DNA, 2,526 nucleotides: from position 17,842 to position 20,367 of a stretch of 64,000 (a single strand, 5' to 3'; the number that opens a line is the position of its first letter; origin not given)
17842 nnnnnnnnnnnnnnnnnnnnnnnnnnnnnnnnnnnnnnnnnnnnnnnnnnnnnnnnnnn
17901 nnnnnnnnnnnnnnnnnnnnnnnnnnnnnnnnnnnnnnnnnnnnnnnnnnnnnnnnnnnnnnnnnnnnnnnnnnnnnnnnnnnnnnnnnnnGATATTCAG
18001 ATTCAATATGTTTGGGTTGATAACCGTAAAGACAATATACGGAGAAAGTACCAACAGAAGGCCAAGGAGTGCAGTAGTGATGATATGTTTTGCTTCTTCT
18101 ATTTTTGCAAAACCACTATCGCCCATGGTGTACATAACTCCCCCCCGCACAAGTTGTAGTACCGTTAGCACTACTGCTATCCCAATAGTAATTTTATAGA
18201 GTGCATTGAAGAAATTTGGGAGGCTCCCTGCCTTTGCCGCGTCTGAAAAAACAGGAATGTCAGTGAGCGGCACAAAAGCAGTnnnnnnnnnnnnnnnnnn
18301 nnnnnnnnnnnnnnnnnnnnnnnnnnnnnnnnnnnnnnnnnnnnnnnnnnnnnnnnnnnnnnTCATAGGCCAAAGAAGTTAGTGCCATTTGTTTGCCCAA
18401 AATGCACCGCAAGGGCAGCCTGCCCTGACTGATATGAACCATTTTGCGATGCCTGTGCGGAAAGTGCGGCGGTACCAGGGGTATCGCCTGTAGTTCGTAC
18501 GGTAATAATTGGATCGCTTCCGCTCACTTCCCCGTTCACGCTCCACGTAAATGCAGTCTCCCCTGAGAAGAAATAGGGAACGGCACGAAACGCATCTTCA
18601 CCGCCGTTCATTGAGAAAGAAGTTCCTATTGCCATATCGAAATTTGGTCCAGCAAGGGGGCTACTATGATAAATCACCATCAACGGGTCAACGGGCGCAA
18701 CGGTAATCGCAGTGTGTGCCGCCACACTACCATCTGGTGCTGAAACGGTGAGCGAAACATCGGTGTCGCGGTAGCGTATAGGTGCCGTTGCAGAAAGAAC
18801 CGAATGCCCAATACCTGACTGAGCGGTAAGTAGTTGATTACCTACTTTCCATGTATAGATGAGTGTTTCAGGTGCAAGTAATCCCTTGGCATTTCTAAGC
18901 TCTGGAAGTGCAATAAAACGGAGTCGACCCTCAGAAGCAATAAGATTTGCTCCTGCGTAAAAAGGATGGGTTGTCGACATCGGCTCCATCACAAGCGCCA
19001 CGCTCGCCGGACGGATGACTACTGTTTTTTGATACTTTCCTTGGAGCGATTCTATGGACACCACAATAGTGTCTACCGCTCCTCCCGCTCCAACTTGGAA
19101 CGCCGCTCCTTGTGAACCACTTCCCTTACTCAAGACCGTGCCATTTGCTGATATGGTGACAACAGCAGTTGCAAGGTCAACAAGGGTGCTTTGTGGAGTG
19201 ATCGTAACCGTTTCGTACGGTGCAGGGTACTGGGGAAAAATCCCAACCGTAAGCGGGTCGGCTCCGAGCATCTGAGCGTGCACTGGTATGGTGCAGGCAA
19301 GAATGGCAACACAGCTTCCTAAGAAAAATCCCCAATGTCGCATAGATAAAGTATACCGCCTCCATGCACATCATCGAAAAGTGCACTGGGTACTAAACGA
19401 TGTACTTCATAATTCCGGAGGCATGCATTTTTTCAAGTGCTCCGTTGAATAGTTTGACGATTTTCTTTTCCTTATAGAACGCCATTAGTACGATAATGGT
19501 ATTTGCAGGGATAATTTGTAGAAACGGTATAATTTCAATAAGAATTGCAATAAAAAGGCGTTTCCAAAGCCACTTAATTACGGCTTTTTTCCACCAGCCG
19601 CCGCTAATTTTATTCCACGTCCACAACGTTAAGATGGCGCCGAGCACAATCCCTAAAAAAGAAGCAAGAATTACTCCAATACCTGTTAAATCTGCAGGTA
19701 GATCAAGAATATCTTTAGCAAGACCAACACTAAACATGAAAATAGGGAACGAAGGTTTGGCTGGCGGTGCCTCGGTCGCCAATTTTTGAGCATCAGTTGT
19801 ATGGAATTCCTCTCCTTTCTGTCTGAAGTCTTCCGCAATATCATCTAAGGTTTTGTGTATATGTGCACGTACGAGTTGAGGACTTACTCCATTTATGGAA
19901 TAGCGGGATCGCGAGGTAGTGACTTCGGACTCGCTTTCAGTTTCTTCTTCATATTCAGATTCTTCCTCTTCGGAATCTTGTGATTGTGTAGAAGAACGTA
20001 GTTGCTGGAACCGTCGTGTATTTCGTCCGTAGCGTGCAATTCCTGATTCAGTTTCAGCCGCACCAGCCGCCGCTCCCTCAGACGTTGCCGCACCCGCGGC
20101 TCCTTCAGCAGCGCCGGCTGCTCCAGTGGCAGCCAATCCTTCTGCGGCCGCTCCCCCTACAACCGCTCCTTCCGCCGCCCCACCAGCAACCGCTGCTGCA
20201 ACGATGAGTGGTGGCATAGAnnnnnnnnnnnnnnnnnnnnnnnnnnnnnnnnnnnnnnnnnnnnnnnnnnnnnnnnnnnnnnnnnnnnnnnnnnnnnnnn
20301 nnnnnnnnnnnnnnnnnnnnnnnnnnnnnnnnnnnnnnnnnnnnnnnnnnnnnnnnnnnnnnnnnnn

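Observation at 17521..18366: Pilin-like T4SS subunit fused to a C-terminal domain of about 14 cysteines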

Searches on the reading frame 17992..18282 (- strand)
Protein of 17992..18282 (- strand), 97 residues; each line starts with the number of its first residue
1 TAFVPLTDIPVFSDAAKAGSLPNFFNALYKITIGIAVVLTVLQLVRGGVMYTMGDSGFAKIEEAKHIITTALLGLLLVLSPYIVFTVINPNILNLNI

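Call 21: search_protein_families(library=pfam, alignment_id=A2, max_evalue=0.01)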
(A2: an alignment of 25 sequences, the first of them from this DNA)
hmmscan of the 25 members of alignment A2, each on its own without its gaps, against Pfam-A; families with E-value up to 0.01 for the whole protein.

A. member 1, seq(97 aa): 1 family
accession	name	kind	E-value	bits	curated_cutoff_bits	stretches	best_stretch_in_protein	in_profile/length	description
PF18895.5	T4SS_pilin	-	0.0048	17.4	26.6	1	20-87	4-70/71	Type IV secretion system pilin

B. families by the number of members that match (of 25 scanned): 7 families
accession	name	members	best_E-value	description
PF18895.5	T4SS_pilin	20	1.7e-09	Type IV secretion system pilin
PF04956.18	TrbC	8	0.00025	TrbC/VIRB2 pilin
PF17909.6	Htr2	1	0.0032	Htr2 transmembrane domain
PF05767.17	Pox_A14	1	0.004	Poxvirus virion envelope protein A14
PF03023.19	MurJ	1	0.008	Lipid II flippase MurJ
PF07444.16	Ycf66_N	1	0.0086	Ycf66 protein N-terminus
PF23396.1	DUF7103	1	0.0096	Family of unknown function (DUF7103)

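Call 22: search_solved_structures(query=A2, max_evalue=10, show_alignments=2)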
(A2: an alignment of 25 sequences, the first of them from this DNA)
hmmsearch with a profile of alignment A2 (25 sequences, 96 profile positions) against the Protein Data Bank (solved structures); distinct sequences matched with E-value up to 10: 2.
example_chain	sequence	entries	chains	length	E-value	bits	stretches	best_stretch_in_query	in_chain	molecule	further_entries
6wmr_D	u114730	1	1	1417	1.5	12.3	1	11-54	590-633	DNA-directed RNA polymerase subunit beta'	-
6wmp_D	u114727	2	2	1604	1.7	12.1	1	11-54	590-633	DNA-directed RNA polymerase subunit beta'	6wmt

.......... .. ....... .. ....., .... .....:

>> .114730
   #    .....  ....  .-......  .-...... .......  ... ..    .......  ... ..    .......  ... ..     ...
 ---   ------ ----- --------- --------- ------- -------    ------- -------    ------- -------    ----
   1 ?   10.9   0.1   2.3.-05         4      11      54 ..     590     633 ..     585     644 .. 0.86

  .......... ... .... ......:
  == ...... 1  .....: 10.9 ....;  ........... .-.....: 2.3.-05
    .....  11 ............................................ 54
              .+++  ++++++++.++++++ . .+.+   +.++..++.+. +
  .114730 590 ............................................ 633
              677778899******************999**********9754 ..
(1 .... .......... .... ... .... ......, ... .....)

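Call 44: find_homologous_proteins(query=A2, max_evalue=0.001)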
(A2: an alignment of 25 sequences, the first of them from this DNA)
Query A2 (25 sequences) (97 aa, profile of the alignment): 587 proteins with E <= 0.001 among 8000 candidates; the best 120 are listed.
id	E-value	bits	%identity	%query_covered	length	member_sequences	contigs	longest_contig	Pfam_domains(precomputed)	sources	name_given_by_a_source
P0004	1.2e-33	133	67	98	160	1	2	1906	-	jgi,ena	-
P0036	3.4e-28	115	47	98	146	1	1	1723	PF18895.6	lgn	-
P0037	1.5e-27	113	39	99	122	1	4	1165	PF18895.6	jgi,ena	-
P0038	5.4e-27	112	43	99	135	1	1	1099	PF18895.6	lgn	-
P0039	9.8e-27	111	38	100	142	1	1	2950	PF18895.6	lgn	-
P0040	1.0e-26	111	47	91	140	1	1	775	-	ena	-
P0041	1.1e-26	111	41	99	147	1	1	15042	PF18895.6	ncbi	-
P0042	1.2e-26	110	37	99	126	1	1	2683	-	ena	-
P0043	1.2e-26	110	35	98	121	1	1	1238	PF18895.6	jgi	-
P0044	2.2e-26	110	40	99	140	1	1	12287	PF18895.6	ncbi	-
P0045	2.3e-26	110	36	100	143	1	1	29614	PF18895.6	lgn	-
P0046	2.7e-26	109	39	96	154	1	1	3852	-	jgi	jgi:hypothetical protein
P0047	2.9e-26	109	40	100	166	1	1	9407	-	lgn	-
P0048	3.9e-26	109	38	97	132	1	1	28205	-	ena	-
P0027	4.5e-26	109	38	84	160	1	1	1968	-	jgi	jgi:hypothetical protein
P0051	5.7e-26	108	37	98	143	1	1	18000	PF18895.6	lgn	-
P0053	5.9e-26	108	38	98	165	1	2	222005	PF18895.6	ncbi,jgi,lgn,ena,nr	ncbi:MAG TPA: hypothetical protein VMU25_02375 [Candidatus Paceibacterota bacterium]|nr:hypothetical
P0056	7.4e-26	108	41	80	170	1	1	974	PF18895.6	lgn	-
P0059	1.1e-25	107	34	98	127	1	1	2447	PF18895.6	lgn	-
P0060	1.3e-25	107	36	100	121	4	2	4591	PF18895.6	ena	-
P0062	1.4e-25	107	42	100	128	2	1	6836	PF18895.6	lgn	-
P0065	1.5e-25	107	38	98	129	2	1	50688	PF18895.6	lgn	-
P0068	1.8e-25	107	43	91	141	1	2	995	PF18895.6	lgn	-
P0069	1.9e-25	107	43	98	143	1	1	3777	PF18895.6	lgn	-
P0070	1.9e-25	107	38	98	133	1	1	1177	PF18895.6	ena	-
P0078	2.5e-25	106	46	80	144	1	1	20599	PF18895.6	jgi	jgi:hypothetical protein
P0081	2.7e-25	106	41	100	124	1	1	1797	PF18895.6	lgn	-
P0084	3.1e-25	106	41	98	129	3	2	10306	PF18895.6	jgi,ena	-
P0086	3.5e-25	106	44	80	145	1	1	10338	PF18895.6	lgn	-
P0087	4.0e-25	106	34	100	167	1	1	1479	PF18895.6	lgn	-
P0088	4.1e-25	105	45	80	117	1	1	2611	PF18895.6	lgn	-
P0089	4.3e-25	105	40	98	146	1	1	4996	PF18895.6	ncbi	-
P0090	4.3e-25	105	45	80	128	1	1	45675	PF18895.6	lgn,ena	-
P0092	4.6e-25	105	35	91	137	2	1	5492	PF18895.6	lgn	-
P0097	5.4e-25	105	36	99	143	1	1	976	PF18895.6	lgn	-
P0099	5.5e-25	105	46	80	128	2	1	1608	PF18895.6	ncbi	-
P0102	6.6e-25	105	36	98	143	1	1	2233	PF18895.6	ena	-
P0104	7.1e-25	105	34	98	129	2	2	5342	PF18895.6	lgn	-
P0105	7.6e-25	105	44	81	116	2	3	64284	PF18895.6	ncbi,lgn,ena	ncbi:MAG: hypothetical protein AAB605_02710 [Patescibacteria group bacterium]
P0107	8.4e-25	105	42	99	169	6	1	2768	PF18895.6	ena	-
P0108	8.5e-25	104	33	95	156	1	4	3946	PF18895.6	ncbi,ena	-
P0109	8.7e-25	104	41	71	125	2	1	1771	PF18895.6,PF19590.5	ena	-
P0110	9.0e-25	104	49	73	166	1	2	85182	PF18895.6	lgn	-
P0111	9.3e-25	104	46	80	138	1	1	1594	PF18895.6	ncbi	-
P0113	9.5e-25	104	43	74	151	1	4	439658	PF18895.6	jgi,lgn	-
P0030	1.0e-24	104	47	79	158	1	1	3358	PF18895.6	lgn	-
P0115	1.0e-24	104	43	74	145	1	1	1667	PF18895.6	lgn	-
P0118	1.2e-24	104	46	80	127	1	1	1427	PF18895.6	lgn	-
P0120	1.3e-24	104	37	100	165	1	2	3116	PF18895.6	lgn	-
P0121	1.3e-24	104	40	99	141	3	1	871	PF18895.6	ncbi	-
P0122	1.3e-24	104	38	91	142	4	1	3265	PF18895.6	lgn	-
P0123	1.4e-24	104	39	98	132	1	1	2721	PF18895.6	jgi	jgi:hypothetical protein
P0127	1.5e-24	104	43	91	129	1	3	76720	PF18895.6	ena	-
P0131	1.8e-24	103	39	91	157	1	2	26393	PF18895.6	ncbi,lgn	ncbi:MAG: hypothetical protein WA021_04065 [Minisyncoccia bacterium]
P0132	1.8e-24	103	36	98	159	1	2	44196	PF18895.6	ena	-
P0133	1.8e-24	103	42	80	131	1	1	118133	PF18895.6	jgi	jgi:hypothetical protein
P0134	2.0e-24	103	40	100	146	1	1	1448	PF18895.6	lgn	-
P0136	2.2e-24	103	40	86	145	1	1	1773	PF18895.6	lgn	-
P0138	2.3e-24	103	32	98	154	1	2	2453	PF18895.6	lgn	-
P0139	2.4e-24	103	39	91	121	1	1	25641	PF18895.6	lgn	-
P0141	2.5e-24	103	39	79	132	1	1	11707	PF18895.6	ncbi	-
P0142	2.6e-24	103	39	74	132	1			PF18895.6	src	-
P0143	2.6e-24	103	45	80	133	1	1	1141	PF18895.6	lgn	-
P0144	3.1e-24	103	45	98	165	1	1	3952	PF18895.6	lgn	-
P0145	3.2e-24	103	48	79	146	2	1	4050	PF18895.6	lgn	-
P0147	3.3e-24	103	45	80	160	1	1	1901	PF18895.6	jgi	jgi:hypothetical protein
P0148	3.4e-24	103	45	79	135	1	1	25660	PF18895.6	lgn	-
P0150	3.9e-24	102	32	100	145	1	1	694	PF18895.6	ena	-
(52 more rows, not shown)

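Call 83: find_related_loci(query=A6, collection=genome_contigs, flank=3000)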
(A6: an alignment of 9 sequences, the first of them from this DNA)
Query A6 (97 aa) in genome_contigs; peptide patterns used: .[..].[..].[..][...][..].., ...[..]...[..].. (x = any residue, [..] = any of these).
264 stretches matched a pattern; 5 encode a relative of the query (tblastn E <= 1e-3); 5 distinct loci.
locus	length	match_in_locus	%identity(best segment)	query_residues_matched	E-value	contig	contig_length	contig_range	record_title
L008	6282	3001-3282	57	3-97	1e-32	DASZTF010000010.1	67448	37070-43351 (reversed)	MAG TPA_asm: Candidatus Paceibacterota bacterium isolate SMAG_U6069 k141_223876, whole genome shotgun sequence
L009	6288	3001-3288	53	3-97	2e-29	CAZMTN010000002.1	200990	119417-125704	MAG TPA_asm: uncultured Candidatus Saccharibacteria bacterium isolate SRP329715_co2_118 genome assembly, contig: NODE_10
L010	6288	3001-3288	52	3-97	4e-27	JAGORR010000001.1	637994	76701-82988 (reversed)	MAG: Candidatus Paceibacterota bacterium isolate Gw_Eff_bin_28 Gw_Eff_2_length_637994_cov_24.620636, whole genome shotgu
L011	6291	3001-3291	39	1-97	1e-24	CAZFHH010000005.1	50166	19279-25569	MAG TPA_asm: uncultured Candidatus Saccharibacteria bacterium isolate SRP128015_co3_370 genome assembly, contig: NODE_43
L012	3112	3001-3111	46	20-56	4e-7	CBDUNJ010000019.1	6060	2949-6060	MAG TPA_asm: uncultured bacterium isolate SRR22808125_concoct_2 genome assembly, contig: ERZ25043434.9489, whole genome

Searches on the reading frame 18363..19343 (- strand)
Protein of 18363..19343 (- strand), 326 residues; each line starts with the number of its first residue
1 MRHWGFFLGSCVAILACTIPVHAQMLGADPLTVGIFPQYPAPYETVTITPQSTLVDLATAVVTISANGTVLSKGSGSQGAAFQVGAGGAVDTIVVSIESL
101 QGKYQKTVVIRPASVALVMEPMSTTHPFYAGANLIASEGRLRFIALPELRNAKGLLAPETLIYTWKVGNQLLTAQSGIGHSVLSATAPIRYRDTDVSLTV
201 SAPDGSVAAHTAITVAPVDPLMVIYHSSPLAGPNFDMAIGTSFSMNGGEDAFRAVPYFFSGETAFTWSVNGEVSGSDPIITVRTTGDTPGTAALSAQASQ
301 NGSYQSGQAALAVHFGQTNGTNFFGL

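Call 3: search_protein_families(library=pfam, proteins=[window:18363-19343:-], max_evalue=1)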
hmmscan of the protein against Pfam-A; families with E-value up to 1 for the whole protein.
window:18363-19343:- (326 aa): 1 family
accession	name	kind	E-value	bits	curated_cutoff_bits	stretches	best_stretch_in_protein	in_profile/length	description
PF01197.23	Ribosomal_L31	-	0.28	11.9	27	1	116-141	31-57/65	Ribosomal protein L31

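Call 16: search_protein_families(library=ncbifam, proteins=[window:18363-19343:-], max_evalue=0.1)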
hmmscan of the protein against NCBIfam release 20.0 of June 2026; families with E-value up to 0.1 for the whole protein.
window:18363-19343:- (326 aa): 1 family
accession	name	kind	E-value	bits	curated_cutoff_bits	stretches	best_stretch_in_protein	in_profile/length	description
NF002236.0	PRK01146.1-5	equivalog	0.066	13.2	134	0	263-300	39-78/94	DNA-directed RNA polymerase subunit L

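Call 77: search_solved_structures(query=window:18363-19343:-, max_evalue=1)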
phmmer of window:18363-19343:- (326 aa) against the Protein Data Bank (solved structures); distinct sequences matched with E-value up to 1: 1.
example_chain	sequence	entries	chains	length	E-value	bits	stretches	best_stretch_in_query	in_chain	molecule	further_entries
7lyb_M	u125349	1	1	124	0.55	12.8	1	73-125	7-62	Isoform 7 of Breast cancer type 1 susceptibility protein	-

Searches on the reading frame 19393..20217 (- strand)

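Call 3: search_protein_families(library=pfam, proteins=[window:19393-20217:-], max_evalue=1)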
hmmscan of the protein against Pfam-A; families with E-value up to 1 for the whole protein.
window:19393-20217:- (274 aa): 1 family
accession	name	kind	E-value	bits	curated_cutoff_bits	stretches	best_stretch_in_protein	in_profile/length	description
PF05387.16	Chorion_3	-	0.1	12.5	22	1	10-124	25-136/277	Chorion family 3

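Call 16: search_protein_families(library=ncbifam, proteins=[window:19393-20217:-], max_evalue=0.1)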
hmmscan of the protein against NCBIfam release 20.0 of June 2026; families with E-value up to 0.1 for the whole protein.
window:19393-20217:- (274 aa): 2 families
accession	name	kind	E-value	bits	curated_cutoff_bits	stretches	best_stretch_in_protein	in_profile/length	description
NF038083.1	CU044_5270_fam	subfamily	0.0031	17.4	100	1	6-122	37-150/284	CU044_5270 family protein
NF010449.0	PRK13875.1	subfamily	0.051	12.7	442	1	8-79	274-362/443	conjugal transfer protein TrbL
